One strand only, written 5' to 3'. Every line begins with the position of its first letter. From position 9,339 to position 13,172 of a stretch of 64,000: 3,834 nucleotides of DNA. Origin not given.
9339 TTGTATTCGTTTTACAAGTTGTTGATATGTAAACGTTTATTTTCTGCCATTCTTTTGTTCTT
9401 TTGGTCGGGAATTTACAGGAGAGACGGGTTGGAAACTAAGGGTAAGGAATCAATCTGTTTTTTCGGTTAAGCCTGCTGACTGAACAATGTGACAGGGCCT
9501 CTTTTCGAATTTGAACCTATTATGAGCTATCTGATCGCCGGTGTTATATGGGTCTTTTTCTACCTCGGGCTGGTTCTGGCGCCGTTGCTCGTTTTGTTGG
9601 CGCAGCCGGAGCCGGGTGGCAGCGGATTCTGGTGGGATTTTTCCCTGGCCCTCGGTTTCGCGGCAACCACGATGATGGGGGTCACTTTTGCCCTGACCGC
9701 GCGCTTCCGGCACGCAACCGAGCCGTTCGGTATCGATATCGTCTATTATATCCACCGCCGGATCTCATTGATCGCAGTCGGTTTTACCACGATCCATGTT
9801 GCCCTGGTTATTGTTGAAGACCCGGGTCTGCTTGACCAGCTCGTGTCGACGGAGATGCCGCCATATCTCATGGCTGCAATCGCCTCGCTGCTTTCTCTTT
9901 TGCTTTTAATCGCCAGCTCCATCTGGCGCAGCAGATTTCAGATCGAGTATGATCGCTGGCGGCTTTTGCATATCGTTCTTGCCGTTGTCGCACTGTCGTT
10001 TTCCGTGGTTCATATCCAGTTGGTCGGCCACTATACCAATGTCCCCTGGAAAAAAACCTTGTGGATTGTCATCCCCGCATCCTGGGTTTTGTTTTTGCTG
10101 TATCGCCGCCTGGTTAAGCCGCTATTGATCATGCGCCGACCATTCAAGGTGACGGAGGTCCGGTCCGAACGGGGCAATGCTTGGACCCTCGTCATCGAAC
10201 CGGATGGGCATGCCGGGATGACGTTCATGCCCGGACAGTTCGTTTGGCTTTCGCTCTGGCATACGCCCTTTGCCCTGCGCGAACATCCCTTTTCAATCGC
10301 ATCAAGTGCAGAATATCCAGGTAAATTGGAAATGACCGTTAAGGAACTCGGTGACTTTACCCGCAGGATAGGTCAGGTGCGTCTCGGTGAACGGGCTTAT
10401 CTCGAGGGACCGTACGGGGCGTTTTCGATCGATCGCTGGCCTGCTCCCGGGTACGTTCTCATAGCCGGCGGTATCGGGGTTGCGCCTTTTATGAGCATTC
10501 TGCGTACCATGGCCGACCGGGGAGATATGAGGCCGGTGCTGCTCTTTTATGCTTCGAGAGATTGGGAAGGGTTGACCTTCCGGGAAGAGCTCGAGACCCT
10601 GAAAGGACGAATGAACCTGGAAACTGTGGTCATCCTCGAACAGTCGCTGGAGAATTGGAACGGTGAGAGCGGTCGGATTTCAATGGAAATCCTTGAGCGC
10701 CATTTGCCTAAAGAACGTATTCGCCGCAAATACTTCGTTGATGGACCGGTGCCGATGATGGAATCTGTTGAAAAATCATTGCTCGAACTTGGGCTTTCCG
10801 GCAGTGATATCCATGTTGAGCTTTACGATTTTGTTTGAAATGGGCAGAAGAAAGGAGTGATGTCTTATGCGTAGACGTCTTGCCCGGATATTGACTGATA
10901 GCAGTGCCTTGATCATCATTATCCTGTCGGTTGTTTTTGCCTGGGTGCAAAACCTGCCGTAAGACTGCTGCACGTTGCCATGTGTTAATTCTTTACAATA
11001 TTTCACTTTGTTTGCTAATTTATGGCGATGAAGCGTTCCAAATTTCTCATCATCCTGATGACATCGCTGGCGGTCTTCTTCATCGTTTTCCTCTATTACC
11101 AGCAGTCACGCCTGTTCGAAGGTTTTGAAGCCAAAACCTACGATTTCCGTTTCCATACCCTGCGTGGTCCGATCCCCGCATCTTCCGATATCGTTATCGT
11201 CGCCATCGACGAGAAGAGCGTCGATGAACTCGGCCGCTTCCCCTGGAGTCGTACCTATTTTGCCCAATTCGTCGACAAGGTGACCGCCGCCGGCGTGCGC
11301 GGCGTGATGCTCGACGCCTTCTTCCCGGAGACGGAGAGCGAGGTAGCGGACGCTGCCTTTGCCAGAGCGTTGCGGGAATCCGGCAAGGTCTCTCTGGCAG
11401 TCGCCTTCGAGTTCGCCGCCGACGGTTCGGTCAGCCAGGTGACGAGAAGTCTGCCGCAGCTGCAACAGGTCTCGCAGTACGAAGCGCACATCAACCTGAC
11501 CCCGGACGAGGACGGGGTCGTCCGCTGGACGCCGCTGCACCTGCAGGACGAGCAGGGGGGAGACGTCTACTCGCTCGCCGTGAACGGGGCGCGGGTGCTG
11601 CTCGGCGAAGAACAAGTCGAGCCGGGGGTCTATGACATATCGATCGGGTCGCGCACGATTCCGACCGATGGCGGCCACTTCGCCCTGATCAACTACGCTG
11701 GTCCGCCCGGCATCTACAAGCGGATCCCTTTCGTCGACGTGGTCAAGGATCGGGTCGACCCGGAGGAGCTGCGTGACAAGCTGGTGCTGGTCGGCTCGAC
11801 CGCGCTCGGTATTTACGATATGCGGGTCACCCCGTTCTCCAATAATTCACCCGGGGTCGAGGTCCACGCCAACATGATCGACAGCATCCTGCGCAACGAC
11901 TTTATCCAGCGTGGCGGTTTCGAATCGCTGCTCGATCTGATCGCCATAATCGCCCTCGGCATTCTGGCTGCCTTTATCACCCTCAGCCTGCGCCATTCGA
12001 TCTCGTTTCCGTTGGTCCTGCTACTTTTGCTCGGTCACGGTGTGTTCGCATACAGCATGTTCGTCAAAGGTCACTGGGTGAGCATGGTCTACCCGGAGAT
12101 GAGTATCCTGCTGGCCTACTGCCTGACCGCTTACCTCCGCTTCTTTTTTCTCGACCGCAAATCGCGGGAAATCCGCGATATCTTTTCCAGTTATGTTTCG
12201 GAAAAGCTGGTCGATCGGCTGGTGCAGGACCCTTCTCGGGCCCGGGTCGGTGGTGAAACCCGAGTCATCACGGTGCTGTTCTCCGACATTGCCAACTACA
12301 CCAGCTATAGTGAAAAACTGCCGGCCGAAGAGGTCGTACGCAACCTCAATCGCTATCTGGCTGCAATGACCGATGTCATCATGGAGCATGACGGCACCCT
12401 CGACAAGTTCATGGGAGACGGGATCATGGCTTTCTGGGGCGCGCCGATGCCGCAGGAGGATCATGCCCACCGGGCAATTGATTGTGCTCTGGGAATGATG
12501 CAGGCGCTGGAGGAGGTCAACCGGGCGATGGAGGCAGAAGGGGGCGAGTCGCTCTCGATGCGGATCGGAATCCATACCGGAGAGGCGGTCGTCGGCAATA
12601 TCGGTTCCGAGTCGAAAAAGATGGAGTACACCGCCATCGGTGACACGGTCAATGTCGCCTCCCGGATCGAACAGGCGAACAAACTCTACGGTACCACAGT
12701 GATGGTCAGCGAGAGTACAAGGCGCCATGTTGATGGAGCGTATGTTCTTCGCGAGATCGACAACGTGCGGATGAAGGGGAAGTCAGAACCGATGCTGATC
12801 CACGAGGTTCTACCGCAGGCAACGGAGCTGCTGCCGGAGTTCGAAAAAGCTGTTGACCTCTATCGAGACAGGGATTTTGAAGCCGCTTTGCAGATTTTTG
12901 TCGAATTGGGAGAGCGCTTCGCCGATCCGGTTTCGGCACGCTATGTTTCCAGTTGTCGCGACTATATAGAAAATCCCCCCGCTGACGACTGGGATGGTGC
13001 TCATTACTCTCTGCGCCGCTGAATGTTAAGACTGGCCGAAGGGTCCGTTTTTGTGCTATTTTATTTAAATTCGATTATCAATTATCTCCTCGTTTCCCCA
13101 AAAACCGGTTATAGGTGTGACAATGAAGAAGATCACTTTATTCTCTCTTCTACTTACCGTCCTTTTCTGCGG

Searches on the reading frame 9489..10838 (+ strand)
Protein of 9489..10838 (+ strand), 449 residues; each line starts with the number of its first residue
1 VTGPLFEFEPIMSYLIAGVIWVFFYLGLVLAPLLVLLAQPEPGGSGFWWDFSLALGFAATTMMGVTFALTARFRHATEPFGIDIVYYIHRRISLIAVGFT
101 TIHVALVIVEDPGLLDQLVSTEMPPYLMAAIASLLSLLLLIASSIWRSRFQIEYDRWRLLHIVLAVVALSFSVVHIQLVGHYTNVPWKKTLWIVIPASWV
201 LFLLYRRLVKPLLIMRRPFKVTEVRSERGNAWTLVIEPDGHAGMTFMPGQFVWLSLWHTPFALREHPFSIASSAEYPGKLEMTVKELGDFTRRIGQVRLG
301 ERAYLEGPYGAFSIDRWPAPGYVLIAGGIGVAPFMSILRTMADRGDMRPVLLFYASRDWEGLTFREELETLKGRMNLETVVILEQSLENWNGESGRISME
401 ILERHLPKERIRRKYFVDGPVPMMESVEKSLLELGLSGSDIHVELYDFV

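Call 23: search_protein_families(library=pfam, proteins=[window:9489-10838:+], max_evalue=0.00001)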
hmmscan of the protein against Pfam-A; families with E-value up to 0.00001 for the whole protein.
window:9489-10838:+ (449 aa): 3 families
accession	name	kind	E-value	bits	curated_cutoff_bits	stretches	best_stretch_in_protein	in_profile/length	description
PF00175.26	NAD_binding_1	-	1.6e-17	64.5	22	1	324-428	1-108/109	Oxidoreductase NAD-binding domain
PF01794.25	Ferric_reduct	-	1.2e-14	54.8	28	1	55-170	1-119/121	Ferric reductase like transmembrane component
PF08022.18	FAD_binding_8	-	1.2e-08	35.5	22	1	244-300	28-84/109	FAD-binding domain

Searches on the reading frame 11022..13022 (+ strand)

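Call 24: search_protein_families(library=pfam, proteins=[window:11022-13022:+], max_evalue=0.00001)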
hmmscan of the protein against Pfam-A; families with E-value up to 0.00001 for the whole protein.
window:11022-13022:+ (666 aa): 2 families
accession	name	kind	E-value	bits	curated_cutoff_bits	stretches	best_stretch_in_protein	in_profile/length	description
PF05226.16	CHASE2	-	1.3e-58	199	26.3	1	20-314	4-253/257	CHASE2 domain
PF00211.25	Guanylate_cyc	-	6e-31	107.9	21.9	1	414-589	7-175/183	Adenylate and Guanylate cyclase catalytic domain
